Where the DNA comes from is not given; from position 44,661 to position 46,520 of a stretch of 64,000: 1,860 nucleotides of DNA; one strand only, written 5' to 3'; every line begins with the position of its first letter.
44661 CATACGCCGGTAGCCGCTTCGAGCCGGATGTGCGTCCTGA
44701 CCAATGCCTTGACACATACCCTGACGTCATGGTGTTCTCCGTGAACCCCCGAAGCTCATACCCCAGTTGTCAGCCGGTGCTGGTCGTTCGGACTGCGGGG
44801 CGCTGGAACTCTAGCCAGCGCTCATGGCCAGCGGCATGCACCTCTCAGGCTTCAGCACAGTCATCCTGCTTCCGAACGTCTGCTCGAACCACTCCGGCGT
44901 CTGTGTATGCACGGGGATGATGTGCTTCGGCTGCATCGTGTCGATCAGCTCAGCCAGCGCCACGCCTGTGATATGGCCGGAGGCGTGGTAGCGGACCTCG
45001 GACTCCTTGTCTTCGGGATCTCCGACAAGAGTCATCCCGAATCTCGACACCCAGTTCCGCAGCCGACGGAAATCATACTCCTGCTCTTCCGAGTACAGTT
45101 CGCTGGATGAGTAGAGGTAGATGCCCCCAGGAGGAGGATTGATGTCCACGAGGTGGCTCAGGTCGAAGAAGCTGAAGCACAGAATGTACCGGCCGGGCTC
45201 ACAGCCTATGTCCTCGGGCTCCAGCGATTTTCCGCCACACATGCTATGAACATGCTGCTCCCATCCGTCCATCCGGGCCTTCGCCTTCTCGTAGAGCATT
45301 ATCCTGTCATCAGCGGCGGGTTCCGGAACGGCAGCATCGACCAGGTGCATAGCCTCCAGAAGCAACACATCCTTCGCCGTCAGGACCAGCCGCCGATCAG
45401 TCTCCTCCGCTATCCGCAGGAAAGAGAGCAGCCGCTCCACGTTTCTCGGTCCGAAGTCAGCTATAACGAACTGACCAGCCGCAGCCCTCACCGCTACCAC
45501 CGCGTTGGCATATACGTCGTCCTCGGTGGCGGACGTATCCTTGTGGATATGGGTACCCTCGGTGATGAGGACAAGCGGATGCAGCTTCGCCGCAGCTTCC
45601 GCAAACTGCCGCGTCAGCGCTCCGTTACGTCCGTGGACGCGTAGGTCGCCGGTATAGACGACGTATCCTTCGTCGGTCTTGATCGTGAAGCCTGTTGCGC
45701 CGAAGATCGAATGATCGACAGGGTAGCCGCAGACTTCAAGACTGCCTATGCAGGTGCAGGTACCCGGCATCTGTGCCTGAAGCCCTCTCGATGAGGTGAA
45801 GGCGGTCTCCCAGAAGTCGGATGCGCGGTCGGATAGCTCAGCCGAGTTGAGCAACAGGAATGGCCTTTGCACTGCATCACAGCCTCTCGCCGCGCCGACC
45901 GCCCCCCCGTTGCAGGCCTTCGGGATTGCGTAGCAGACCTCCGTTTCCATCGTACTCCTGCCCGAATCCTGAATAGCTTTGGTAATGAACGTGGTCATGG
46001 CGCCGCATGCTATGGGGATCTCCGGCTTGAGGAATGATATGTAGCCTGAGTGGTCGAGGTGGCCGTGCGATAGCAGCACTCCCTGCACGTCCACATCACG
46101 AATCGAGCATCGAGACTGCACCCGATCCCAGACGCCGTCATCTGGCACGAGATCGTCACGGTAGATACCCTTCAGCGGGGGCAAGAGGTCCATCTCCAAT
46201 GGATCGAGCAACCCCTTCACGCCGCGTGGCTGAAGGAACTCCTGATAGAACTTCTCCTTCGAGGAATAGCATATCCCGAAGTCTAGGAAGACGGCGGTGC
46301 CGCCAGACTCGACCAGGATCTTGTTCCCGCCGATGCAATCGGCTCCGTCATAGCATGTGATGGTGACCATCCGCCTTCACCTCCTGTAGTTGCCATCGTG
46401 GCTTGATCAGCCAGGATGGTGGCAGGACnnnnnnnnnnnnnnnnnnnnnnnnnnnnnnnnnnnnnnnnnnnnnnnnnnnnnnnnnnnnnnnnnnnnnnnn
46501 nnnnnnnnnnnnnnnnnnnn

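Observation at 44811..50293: Single-chain PHP-SMC ATPase (SbcCD-like) flanked by an MBL-fold hydrolase and a DUF429-like protein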

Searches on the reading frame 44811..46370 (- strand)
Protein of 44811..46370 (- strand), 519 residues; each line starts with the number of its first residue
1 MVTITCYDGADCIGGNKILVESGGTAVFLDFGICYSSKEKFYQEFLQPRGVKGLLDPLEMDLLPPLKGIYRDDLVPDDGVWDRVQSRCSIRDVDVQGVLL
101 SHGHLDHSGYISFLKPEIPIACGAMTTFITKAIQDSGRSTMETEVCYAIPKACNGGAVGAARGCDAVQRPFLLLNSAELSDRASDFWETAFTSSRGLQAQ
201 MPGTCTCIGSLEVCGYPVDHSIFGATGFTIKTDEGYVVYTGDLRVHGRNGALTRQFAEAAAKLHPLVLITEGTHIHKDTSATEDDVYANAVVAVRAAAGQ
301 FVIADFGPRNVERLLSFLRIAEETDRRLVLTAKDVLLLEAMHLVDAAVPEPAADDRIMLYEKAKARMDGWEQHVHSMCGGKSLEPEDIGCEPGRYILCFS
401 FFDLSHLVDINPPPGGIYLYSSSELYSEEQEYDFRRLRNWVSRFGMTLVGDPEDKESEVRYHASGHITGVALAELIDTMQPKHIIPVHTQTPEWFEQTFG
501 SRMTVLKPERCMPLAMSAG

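Call 6: search_protein_families(library=pfam, proteins=[window:44811-46370:-], max_evalue=0.1)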
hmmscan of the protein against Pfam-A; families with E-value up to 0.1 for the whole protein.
window:44811-46370:- (519 aa): 3 families
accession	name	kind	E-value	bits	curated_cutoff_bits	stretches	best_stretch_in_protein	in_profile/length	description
PF12706.13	Lactamase_B_2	-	1.8e-05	24.9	27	1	80-126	8-66/200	Beta-lactamase superfamily domain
PF07521.17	RMMBL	-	0.00076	19.9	21.6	1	462-489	12-40/63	Zn-dependent metallo-hydrolase RNA specificity domain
PF00753.33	Lactamase_B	-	0.0011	19.4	22.7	1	93-114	42-63/196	Metallo-beta-lactamase superfamily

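Call 7: search_protein_families(library=padloc, proteins=[window:44811-46370:-], max_evalue=0.1)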
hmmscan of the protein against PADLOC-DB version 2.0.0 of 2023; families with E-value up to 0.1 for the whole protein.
window:44811-46370:- (519 aa): 0 families

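Call 8: search_protein_families(library=ncbifam, proteins=[window:44811-46370:-], max_evalue=0.1)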
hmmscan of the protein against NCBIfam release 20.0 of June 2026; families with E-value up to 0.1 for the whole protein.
window:44811-46370:- (519 aa): 7 families
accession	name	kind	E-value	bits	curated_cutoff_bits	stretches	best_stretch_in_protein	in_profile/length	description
TIGR00649.1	MG423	subfamily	4.5e-17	61.7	400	2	215-334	131-253/546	RNase J family beta-CASP ribonuclease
NF047419.1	RNase_J1_RnjA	exception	2.3e-12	46.4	820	1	210-332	125-249/549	ribonuclease J1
NF045584.1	cas14_MBL_CASP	equivalog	0.0043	15.5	800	1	92-133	48-88/612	type VII CRISPR-associated protein Cas14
NF012229.1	bla_class_B_core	domain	0.016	15.4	100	0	92-119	49-75/139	metallo-beta-lactamase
TIGR03675.1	arCOG00543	equivalog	0.03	12.5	580.2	0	94-114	228-248/631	beta-CASP ribonuclease aCPSF1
NF001911.0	PRK00685.1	equivalog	0.053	13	144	0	87-109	33-55/228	metal-dependent hydrolase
NF045700.1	AHLLactAttM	equivalog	0.065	12.7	390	0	70-112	70-111/257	AttM family quorum-quenching N-acyl homoserine lactonase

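Call 24: find_homologous_proteins(query=window:44811-46370:-)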
Query window:44811-46370:- (519 aa): 765 proteins with E <= 0.001 among 8000 candidates; the best 120 are listed.
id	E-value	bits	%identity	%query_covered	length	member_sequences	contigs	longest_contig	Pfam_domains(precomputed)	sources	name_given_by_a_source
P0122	0.0e+0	1210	100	100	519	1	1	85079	PF12706.14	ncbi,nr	ncbi:MAG: exonuclease [Armatimonadetes bacterium]|nr:exonuclease [Armatimonadota bacterium]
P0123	7.6e-286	967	78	100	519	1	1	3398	-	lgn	-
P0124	5.1e-231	786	64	100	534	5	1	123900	PF12706.14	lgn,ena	-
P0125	1.6e-177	609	52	99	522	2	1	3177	PF12706.14,PF07521.18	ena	-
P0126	3.3e-170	585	52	98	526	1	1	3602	PF12706.14,PF07521.18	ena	-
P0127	3.9e-166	572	54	96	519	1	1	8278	PF12706.14,PF07521.18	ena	-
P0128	1.3e-165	570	52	98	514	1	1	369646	PF12706.14,PF07521.18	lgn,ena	-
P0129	3.4e-165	569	51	98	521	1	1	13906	PF12706.14,PF07521.18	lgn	-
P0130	5.2e-158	545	50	98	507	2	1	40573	PF12706.14,PF07521.18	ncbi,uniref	ncbi:MBL fold metallo-hydrolase RNA specificity domain-containing protein, partial [Candidatus Oleim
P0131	7.1e-157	541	49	98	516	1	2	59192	PF00753.34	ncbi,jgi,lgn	-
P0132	1.3e-155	537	49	99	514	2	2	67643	PF07521.18,PF00753.34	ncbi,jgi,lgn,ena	-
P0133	1.3e-153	530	49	98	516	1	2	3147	PF12706.14,PF07521.18,PF00753.34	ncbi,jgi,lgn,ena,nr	ncbi:MAG TPA: exonuclease [Actinobacteria bacterium]|nr:exonuclease [Actinomycetota bacterium]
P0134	2.4e-152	526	48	99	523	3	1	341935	PF12706.14,PF07521.18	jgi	-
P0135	1.0e-151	524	47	100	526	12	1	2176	PF12706.14,PF07521.18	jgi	jgi:ribonuclease J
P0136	8.3e-151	521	46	99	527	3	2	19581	PF12706.14,PF07521.18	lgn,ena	-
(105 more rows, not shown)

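Call 25: find_encoding_contigs(protein=P0124, flank=8000, max_places=2)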
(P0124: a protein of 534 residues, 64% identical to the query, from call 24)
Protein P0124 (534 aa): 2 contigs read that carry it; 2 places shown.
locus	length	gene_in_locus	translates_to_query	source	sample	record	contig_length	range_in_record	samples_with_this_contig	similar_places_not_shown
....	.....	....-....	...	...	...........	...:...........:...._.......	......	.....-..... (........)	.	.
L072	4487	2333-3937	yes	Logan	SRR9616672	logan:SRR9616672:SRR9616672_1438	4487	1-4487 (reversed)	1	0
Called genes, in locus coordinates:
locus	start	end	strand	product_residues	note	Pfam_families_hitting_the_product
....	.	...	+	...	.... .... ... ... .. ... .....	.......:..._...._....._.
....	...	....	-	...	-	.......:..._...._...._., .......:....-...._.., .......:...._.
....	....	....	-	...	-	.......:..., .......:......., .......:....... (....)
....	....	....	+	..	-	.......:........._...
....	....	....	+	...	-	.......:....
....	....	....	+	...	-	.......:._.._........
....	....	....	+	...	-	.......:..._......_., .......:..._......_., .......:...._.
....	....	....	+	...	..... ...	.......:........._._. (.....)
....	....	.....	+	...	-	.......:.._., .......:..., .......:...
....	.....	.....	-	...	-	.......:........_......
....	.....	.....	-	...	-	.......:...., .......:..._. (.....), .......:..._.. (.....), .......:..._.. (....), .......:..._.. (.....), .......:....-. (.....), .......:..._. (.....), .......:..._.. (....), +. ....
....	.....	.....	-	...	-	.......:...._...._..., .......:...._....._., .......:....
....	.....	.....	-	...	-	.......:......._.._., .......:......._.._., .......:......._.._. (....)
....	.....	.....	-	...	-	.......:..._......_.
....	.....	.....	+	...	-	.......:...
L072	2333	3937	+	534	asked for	PF12706:Lactamase_B_2 (faint)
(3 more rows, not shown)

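Call 26: find_encoding_contigs(protein=P0128, flank=8000, max_places=2)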
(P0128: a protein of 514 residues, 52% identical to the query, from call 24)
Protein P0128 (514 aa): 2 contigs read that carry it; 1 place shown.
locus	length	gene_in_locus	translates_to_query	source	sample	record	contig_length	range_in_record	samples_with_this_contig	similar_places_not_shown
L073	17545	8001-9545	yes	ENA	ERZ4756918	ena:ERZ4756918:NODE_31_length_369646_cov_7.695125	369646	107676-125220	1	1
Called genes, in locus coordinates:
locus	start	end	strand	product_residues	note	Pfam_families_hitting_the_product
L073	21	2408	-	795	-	PF02927:CelD_N (faint), PF00759:Glyco_hydro_9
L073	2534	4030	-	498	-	PF00370:FGGY_N, PF02782:FGGY_C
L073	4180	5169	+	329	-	PF00795:CN_hydrolase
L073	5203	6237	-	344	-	-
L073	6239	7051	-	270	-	PF02633:Creatininase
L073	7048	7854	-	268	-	PF02633:Creatininase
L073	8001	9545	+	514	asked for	PF12706:Lactamase_B_2 (faint), PF07521:RMMBL (weak)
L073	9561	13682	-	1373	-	PF02837:Glyco_hydro_2_N, PF22666:Glyco_hydro_2_N2 (weak), PF00703:Glyco_hydro_2, PF02836:Glyco_hydro_2_C, PF16841:CBM60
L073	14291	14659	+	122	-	PF02901:PFL-like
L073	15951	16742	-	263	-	PF02361:CbiQ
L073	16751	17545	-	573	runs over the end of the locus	PF00005:ABC_tran, PF01078:Mg_chelatase (faint), PF02463:SMC_N (faint), PF03193:RsgA_GTPase (faint), PF13191:AAA_16 (faint), PF13555:AAA_29 (faint), PF13604:AAA_30 (faint), PF00005:ABC_tran, +7 more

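Call 27: find_encoding_contigs(protein=P0134, flank=8000, max_places=2)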
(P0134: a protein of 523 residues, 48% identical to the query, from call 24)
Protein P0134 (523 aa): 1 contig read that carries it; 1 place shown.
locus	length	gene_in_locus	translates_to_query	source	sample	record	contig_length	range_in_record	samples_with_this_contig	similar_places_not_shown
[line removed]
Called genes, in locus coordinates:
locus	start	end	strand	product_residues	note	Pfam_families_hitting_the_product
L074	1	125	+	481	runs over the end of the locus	PF20695:UbiD_N, PF01977:UbiD, PF20696:UbiD_C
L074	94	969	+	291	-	PF01040:UbiA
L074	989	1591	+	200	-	PF02441:Flavoprotein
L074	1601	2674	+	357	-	PF03793:PASTA, PF01520:Amidase_3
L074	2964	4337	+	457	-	PF01171:ATP_bind_3, PF11734:TilS_C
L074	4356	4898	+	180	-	PF00156:Pribosyltran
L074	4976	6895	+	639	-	PF06480:FtsH_ext, PF00004:AAA, PF17862:AAA_lid_3, PF01434:Peptidase_M41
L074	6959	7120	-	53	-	-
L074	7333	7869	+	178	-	PF01863:YgjP-like, PF10263:SprT-like (weak)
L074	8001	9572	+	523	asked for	PF12706:Lactamase_B_2 (faint), PF07521:RMMBL (weak)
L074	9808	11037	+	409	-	PF21269:TreT_GT1, PF20706:GT4-conflict, PF00534:Glycos_transf_1, PF13692:Glyco_trans_1_4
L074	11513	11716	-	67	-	PF00313:CSD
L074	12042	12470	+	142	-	-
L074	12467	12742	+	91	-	-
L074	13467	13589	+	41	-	?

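Call 45: search_solved_structures(query=window:44811-46370:-, max_evalue=0.01)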
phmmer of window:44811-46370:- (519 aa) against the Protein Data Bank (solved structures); distinct sequences matched with E-value up to 0.01: 13.
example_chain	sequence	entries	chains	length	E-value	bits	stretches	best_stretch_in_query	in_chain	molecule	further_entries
2az4_A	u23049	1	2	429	6.9e-22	80.9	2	205-340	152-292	hypothetical protein EF2904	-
5a0t_A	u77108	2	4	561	3.6e-10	42.3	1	89-132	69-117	RIBONUCLEASE J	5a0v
4xwt_A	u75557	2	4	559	3.7e-08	35.6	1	218-336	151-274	DR2417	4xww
6k6s_A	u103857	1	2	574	2.5e-05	26.3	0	211-331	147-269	Ribonuclease J 1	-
7wnt_A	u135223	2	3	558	3.5e-05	25.8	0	93-127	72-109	Ribonuclease J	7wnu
7pcr_A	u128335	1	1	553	4.7e-05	25.4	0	208-331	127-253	Ribonuclease J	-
8cgl_A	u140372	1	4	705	0.00013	23.9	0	208-331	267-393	Ribonuclease J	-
3bk1_A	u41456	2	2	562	0.00048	22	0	217-490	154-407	Metal dependent hydrolase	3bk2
3zq4_A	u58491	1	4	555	0.00074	21.4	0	216-331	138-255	RIBONUCLEASE J 1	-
6k6w_A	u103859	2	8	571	0.0033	19.3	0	212-330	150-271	Ribonuclease J 2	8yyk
8yyj_A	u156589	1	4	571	0.0048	18.7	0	212-330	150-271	Ribonuclease J 2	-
3t3n_A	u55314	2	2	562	0.0065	18.3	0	217-490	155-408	Metal dependent hydrolase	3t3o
8yyi_A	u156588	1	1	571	0.0073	18.1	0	212-330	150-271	Ribonuclease J 2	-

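Call 82: find_encoding_contigs(protein=P0123, flank=4000, max_places=3)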
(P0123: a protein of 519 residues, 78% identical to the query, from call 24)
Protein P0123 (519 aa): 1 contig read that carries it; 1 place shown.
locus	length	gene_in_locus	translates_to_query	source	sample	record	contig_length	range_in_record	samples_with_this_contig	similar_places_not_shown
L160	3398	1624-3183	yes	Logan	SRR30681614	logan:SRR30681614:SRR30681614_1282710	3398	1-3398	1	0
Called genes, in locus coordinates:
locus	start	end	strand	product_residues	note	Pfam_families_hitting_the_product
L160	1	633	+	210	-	?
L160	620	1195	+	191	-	-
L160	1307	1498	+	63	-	-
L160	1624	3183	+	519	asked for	-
